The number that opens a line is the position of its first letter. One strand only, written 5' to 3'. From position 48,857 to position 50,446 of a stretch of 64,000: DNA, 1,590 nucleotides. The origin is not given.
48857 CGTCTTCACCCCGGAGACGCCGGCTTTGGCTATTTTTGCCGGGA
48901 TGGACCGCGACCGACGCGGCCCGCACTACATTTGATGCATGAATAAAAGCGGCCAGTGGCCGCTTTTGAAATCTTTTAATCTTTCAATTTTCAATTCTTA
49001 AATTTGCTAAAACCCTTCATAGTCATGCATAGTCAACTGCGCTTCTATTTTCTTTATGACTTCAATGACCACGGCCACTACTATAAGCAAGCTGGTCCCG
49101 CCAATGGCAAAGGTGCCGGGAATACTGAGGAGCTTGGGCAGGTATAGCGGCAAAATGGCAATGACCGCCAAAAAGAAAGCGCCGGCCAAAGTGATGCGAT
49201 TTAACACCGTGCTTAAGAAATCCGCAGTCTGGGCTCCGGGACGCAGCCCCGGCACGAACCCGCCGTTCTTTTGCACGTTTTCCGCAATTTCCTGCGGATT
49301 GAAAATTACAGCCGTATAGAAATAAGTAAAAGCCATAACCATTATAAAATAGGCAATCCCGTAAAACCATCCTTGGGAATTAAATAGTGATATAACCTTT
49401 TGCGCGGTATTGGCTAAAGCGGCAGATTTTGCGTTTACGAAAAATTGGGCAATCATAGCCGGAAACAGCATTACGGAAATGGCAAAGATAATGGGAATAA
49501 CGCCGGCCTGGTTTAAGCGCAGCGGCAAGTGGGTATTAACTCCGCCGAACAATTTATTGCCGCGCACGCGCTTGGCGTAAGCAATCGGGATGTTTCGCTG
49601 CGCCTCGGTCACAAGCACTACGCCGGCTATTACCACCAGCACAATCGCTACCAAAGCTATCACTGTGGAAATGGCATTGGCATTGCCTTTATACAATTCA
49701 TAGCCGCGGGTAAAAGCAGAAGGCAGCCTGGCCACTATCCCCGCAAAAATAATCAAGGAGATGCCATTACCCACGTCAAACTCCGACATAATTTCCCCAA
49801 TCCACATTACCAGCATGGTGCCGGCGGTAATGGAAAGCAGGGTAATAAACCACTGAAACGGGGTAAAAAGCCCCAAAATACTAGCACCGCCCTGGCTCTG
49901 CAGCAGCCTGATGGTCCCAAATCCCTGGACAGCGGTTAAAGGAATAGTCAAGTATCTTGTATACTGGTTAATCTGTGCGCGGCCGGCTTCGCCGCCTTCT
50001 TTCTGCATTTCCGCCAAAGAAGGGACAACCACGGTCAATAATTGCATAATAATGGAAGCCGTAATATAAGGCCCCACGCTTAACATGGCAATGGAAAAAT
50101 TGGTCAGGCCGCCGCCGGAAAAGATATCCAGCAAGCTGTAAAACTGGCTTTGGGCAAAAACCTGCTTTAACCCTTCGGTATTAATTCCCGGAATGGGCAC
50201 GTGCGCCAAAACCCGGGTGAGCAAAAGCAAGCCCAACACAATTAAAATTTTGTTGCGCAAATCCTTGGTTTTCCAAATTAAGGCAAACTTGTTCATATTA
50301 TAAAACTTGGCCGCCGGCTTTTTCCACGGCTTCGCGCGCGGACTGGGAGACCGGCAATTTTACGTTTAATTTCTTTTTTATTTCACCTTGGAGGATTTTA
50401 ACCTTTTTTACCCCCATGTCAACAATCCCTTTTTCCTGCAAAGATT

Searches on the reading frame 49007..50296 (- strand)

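Call 29: search_protein_families(library=pfam, proteins=[window:49007-50296:-])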
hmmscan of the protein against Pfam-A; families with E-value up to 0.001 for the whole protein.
window:49007-50296:- (429 aa): 1 family
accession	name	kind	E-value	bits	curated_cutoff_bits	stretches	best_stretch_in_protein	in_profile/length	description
PF00344.25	SecY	-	4.5e-105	351.8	32.2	1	68-413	1-305/306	SecY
